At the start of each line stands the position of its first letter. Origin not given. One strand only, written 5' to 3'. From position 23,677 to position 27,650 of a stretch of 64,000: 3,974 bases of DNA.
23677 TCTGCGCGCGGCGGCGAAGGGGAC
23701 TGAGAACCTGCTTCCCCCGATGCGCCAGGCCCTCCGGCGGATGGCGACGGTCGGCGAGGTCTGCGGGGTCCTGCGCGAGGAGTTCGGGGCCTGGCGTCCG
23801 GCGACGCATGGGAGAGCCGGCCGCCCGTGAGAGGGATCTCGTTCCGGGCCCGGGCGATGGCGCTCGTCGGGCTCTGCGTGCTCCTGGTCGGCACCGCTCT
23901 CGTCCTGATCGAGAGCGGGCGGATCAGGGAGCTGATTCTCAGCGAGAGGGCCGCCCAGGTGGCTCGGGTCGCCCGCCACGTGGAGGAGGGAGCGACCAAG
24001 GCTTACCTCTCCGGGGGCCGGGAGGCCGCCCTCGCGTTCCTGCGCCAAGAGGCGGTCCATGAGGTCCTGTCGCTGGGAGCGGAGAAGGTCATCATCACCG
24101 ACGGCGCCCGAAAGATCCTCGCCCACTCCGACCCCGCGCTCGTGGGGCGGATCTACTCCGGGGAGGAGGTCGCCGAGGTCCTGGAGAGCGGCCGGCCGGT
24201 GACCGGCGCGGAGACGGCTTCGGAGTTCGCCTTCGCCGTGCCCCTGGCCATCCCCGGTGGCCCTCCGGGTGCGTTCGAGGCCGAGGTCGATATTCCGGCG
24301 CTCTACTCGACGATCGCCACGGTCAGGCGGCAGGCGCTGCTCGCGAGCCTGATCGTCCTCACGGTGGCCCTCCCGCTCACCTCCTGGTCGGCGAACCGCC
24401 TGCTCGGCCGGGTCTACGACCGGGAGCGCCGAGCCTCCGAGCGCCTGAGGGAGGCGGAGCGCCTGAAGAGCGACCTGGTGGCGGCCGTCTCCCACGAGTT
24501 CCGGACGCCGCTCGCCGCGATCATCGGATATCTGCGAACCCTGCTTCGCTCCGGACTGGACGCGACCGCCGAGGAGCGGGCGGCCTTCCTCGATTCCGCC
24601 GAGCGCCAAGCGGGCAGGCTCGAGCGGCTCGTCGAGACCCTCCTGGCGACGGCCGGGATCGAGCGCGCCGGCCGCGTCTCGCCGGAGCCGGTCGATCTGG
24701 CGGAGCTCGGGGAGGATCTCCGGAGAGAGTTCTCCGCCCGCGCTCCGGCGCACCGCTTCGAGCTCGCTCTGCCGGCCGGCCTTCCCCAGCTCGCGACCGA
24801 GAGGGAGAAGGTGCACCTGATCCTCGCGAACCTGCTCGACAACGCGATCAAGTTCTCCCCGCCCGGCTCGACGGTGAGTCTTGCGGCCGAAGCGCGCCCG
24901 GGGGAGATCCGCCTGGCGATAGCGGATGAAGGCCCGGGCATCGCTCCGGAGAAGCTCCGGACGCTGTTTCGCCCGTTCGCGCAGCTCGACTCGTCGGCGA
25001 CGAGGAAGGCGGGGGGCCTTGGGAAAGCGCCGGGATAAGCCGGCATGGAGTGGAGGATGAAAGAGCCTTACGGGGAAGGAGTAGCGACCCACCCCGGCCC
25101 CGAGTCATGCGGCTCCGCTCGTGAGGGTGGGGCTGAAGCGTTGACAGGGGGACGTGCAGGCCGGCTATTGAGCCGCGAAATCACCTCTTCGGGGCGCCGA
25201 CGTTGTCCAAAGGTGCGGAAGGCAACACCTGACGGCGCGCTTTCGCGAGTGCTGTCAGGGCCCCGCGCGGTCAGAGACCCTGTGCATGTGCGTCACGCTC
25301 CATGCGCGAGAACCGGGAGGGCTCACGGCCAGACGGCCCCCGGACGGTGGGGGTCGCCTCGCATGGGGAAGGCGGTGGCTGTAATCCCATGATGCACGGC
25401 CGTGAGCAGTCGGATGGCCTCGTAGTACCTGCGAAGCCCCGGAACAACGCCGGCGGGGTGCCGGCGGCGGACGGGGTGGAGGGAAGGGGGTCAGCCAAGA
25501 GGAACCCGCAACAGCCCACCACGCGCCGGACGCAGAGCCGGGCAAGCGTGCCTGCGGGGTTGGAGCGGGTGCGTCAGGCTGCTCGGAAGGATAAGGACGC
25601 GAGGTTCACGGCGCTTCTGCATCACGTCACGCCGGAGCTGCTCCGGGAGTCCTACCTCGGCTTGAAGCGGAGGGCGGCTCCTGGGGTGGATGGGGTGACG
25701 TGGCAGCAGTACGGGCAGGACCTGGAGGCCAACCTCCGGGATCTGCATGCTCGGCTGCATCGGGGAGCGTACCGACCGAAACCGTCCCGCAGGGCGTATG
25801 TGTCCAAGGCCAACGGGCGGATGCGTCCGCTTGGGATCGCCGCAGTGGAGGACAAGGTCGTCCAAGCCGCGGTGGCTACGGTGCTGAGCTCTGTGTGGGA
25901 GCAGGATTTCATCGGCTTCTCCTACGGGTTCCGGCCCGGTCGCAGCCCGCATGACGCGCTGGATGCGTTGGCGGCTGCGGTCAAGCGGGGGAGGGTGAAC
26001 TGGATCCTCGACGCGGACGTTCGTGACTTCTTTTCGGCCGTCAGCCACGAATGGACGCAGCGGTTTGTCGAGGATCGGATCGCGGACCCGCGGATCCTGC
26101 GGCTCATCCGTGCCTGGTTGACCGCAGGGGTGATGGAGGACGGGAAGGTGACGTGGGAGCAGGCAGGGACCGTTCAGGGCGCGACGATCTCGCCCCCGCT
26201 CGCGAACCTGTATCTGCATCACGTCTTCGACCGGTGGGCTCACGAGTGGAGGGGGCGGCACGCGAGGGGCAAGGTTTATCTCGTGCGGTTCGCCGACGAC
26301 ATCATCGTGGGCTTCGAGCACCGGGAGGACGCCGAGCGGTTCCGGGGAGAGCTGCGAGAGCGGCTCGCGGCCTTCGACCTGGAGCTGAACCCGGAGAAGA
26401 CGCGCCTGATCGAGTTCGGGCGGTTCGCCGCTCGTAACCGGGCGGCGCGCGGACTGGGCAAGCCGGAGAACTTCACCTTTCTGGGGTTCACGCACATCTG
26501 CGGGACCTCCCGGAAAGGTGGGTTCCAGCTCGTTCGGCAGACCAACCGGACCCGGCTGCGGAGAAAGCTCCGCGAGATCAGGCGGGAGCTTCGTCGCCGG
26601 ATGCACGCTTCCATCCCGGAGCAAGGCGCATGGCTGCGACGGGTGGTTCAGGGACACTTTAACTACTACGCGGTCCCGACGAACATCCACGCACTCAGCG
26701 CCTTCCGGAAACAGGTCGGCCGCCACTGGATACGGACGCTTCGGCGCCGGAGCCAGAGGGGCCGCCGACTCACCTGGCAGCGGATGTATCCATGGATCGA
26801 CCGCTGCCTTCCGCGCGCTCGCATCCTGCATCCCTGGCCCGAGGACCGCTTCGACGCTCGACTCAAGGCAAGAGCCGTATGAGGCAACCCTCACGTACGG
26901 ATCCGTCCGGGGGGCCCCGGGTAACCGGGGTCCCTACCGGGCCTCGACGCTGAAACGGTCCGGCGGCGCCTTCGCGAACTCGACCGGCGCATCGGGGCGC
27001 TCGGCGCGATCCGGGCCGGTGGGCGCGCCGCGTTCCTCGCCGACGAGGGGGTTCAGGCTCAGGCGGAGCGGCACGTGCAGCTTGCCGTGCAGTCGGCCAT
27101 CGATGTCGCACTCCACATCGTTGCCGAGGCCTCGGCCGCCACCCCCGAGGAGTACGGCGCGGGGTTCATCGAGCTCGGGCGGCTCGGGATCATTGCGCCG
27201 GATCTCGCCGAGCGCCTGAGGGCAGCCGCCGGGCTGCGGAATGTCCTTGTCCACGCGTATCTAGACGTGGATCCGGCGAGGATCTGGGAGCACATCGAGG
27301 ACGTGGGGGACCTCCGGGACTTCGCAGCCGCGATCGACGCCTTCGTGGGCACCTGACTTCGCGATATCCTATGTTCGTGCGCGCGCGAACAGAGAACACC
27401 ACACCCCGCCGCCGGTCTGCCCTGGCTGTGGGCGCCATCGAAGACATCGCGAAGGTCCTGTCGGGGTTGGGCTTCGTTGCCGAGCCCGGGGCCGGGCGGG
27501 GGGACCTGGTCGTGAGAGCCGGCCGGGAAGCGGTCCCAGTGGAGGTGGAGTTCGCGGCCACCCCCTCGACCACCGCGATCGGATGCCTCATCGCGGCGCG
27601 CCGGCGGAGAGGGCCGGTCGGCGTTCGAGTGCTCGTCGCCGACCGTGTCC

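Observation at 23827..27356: Group II intron lodged between a histidine kinase truncated inside its ATP-binding G2 box and a hepT ORF that has no start codon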

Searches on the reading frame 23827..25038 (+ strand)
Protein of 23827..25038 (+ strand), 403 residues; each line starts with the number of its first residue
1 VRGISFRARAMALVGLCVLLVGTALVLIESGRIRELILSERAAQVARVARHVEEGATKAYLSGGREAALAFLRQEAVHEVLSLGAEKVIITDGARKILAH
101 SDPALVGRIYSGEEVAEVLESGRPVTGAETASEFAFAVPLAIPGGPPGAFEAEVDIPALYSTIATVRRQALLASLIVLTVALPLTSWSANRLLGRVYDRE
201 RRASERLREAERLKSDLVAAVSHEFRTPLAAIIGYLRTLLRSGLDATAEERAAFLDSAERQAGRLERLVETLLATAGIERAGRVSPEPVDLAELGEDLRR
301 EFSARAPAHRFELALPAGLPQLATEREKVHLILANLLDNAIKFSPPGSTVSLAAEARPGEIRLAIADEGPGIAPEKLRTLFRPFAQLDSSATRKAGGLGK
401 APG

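Call 6: search_protein_families(library=pfam, proteins=[window:23827-25038:+], max_evalue=0.01)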
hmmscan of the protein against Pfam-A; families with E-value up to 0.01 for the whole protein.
window:23827-25038:+ (403 aa): 4 families
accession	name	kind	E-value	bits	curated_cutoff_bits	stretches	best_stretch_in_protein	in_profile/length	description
PF00512.31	HisKA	-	3.8e-16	59.3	26.9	1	214-276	2-61/66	His Kinase A (phospho-acceptor) domain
PF02518.31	HATPase_c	-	2.3e-14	54.2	26.4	1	326-399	3-74/111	Histidine kinase-, DNA gyrase B-, and HSP90-like ATPase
PF17203.10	sCache_3_2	-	3.9e-06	27.4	28.4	1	83-129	51-97/140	Single cache domain 3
PF13581.12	HATPase_c_2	-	0.00045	20.7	27.4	1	324-399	27-101/127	Histidine kinase-like ATPase domain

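Call 30: find_homologous_proteins(query=window:23827-25023:+, max_evalue=1e-20)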
Query window:23827-25023:+ (399 aa): 326 proteins with E <= 1e-20 among 8000 candidates; the best 120 are listed.
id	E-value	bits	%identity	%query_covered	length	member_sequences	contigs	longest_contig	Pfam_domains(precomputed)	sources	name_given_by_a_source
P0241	4.3e-241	817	100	100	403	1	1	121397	PF02518.32,PF00512.32,PF17203.11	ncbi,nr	ncbi:MAG: hypothetical protein HY775_02430 [Acidobacteria bacterium]|nr:hypothetical protein [Acidob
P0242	2.7e-33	134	44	48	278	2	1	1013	PF02518.32,PF00512.32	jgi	-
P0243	2.2e-32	131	27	53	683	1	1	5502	PF13581.13,PF08448.17,PF02518.32,PF00512.32,PF00989.32,PF13589.13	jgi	jgi:PAS domain S-box-containing protein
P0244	1.9e-31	128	37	49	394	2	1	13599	PF02518.32,PF00512.32,PF00072.31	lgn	-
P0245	3.4e-31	127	42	48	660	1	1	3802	PF13426.14,PF13185.13,PF01590.33,PF13581.13,PF08448.17,PF02518.32,PF13492.13,PF00512.32,PF00989.32,PF00072.31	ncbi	-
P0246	1.3e-30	125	41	48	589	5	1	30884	PF00672.31,PF13426.14,PF13188.14,PF08448.17,PF02518.32,PF00512.32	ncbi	ncbi:MAG: ATP-binding protein [Elusimicrobiota bacterium]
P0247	2.4e-29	121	39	49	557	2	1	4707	PF13185.13,PF01590.33,PF08448.17,PF02518.32,PF13492.13,PF00512.32,PF00989.32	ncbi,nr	ncbi:MAG TPA: ATP-binding protein [Thermomicrobiales bacterium]|nr:ATP-binding protein [Thermomicrob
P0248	3.0e-29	121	37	50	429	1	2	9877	PF13185.13,PF01590.33,PF02518.32,PF13492.13,PF00512.32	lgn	-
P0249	5.9e-29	120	43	51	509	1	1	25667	PF20972.3,PF02518.32,PF00512.32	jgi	jgi:signal transduction histidine kinase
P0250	6.4e-29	120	35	51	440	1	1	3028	PF13185.13,PF01590.33,PF02518.32,PF13492.13,PF00512.32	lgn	-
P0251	6.6e-29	119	36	50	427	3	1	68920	PF13185.13,PF01590.33,PF02518.32,PF13492.13,PF00512.32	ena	-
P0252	8.9e-29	119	41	49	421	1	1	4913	PF13426.14,PF13188.14,PF02518.32,PF00512.32,PF00989.32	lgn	-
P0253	1.0e-28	119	36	50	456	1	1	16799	PF13185.13,PF01590.33,PF02518.32,PF13492.13,PF00512.32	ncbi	ncbi:ATP-binding protein [Chloroflexota bacterium]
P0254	1.1e-28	119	34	56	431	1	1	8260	PF02518.32,PF00512.32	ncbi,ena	-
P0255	1.1e-28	119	37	50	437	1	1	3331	PF13185.13,PF01590.33,PF02518.32,PF13492.13,PF00512.32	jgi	-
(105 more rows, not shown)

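Call 34: search_protein_families(library=ncbifam, proteins=[window:23827-25038:+], max_evalue=0.001)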
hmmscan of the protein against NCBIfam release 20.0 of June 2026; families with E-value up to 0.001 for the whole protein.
window:23827-25038:+ (403 aa): 66 families (the best 25 are shown)
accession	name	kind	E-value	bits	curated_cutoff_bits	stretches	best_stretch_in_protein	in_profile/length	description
TIGR02966.1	phoR_proteo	equivalog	3e-37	128.4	334.2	1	206-399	106-300/333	phosphate regulon sensor histidine kinase PhoR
NF046044.1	PnpS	equivalog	5.6e-33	114.5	400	1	207-399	163-356/390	two-component system histidine kinase PnpS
NF033091.0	HK_VanS_ACDEFG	equivalog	9.5e-28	97.1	400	1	198-399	58-260/293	vancomycin resistance histidine kinase VanS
NF008312.0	PRK11100.1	equivalog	1.2e-27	96.9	356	1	216-399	258-441/477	two-component system sensor histidine kinase CreC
NF033092.0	HK_WalK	equivalog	1.2e-26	93.5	725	1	211-399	369-559/594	cell wall metabolism sensor histidine kinase WalK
TIGR02956.1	TMAO_torS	equivalog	1.7e-26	92.6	676.5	1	201-400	451-650/967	TMAO reductase system sensor histidine kinase/response regulator TorS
NF041880.1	EPS_EpsF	equivalog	2.3e-25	89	900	1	198-390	258-450/492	response regulator EpsF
NF047465.1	hybrid_HK_LvrA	exception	4.2e-23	81.3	1200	1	204-399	192-387/819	hybrid histidine kinase/response regulator LvrA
NF006800.0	PRK09303.1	equivalog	4.8e-23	81.7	342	1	201-399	138-344/383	histidine kinase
NF008318.0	PRK11107.1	equivalog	6.7e-23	80.7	890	1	203-399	282-483/920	two-component sensor histidine kinase BarA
NF008235.0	PRK11006.1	equivalog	9.5e-23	80.7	390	1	206-399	196-388/431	phosphate regulon sensor histidine kinase PhoR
NF007898.0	PRK10604.1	equivalog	2.7e-22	79.6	478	1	212-399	210-388/433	two-component system sensor histidine kinase RstB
NF012163.2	BaeS_SmeS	equivalog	4.2e-22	78.7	500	1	200-399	226-423/457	sensor histidine kinase efflux regulator BaeS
NF045911.1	TCSHisKinNblS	equivalog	4.9e-22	78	1000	1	210-399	384-587/621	two-component system sensor histidine kinase NblS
NF041735.1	hist_kin_RppB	equivalog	7.6e-22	77.7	400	1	217-399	219-404/438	two-component system sensor histidine kinase RppB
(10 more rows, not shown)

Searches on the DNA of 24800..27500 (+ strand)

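Call 5: search_rna_families(source=window, start=24800, end=27500, threshold=evalue, max_evalue=1, show_alignments=5)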
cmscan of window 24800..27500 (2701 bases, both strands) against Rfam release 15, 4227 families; matches with E-value up to 1: 4.
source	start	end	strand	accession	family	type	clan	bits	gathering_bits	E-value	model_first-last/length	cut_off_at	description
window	25060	25280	+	RF02005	group-II-D1D4-6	Intron;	CL00102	197.1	49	2.2e-59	1-225/225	no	Group II catalytic intron D1-D4-6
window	26870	26942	+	RF00029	Intron_gpII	Intron;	-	37.1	40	4.9e-05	1-77/77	no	Group II catalytic intron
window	26889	26944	+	RF02353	BjrC68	Gene; sRNA;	-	20.8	39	0.026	1-82/82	no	Bradyrhizobiaceae sRNA BjrC68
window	26872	26903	+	RF04357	Plastid-ndhA-ndhB-2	Intron;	CL00155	20.2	53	0.34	4-37/41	no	Plastid-ndhA-ndhB-2 group II-D5 intron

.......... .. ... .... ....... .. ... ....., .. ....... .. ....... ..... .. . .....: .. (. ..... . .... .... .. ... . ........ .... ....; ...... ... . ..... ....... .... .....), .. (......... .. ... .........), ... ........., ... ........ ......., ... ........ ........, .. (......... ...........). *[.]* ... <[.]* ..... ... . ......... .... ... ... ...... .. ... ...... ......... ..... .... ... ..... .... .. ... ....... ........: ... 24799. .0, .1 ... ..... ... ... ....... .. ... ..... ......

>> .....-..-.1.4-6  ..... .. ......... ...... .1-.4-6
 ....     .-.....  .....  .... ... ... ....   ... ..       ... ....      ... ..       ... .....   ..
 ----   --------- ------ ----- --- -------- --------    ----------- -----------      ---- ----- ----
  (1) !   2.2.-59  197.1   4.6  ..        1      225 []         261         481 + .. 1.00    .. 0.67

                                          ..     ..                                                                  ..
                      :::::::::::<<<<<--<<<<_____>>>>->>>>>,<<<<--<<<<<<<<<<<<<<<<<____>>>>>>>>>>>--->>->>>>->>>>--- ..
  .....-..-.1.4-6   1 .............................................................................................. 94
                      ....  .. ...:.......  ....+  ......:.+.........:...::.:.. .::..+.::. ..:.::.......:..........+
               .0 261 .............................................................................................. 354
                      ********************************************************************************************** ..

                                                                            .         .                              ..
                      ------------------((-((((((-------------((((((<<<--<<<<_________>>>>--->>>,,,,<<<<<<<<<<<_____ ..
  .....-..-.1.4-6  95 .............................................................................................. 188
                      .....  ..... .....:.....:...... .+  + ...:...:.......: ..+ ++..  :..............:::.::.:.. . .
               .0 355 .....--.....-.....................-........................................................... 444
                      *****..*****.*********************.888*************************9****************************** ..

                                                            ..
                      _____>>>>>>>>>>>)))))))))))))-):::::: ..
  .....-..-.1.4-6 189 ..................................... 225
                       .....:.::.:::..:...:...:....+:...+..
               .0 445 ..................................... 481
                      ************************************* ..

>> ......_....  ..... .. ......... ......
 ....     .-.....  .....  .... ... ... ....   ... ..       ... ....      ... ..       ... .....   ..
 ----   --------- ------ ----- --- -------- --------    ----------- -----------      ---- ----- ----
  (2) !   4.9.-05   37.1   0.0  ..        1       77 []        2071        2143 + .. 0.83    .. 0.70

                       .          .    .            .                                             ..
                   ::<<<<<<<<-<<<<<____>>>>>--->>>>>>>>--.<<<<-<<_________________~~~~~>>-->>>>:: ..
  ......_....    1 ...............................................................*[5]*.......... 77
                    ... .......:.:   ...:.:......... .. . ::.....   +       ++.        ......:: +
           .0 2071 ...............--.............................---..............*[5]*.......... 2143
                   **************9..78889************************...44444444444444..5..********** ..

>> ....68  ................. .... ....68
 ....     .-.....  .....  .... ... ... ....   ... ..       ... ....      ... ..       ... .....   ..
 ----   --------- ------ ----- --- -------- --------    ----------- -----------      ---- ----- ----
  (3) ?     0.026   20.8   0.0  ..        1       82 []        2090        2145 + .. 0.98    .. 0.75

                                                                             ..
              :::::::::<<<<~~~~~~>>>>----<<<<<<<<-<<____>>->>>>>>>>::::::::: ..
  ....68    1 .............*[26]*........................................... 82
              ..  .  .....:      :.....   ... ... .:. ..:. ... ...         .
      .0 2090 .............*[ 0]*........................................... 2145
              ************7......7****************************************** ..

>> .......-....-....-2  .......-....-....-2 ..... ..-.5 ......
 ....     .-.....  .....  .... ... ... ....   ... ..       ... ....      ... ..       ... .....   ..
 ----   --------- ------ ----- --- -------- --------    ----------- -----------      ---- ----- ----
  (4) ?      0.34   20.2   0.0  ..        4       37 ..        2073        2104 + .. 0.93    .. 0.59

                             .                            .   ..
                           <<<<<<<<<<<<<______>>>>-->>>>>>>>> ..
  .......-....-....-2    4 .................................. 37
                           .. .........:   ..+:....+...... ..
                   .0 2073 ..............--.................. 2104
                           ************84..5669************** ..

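Call 10: search_rna_families(sources=[L001, L002, L003, L004, L005], threshold=evalue, max_evalue=0.01)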
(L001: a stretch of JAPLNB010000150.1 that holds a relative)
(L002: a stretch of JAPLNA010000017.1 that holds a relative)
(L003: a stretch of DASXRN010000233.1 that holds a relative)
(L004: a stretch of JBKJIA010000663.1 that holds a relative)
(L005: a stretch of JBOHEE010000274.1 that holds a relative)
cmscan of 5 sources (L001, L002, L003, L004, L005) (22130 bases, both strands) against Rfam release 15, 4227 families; matches with E-value up to 0.01: 7.
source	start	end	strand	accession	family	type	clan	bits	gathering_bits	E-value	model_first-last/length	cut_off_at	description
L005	2742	2961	+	RF02005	group-II-D1D4-6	Intron;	CL00102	180.8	49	2.7e-53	1-225/225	no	Group II catalytic intron D1-D4-6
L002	428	651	+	RF02005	group-II-D1D4-6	Intron;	CL00102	170.9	49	3.9e-50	1-225/225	no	Group II catalytic intron D1-D4-6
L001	3677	3898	+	RF02005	group-II-D1D4-6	Intron;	CL00102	170.7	49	4.6e-50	1-225/225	no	Group II catalytic intron D1-D4-6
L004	281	505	+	RF02005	group-II-D1D4-6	Intron;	CL00102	170.7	49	4.6e-50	1-225/225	no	Group II catalytic intron D1-D4-6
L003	3644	3888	+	RF02005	group-II-D1D4-6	Intron;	CL00102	165.7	49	1.9e-48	1-225/225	no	Group II catalytic intron D1-D4-6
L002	2354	2433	+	RF02005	group-II-D1D4-6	Intron;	CL00102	63.7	49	6e-16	1-82/225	3'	Group II catalytic intron D1-D4-6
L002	2242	2316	+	RF00029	Intron_gpII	Intron;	-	40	40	7.6e-05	1-77/77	no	Group II catalytic intron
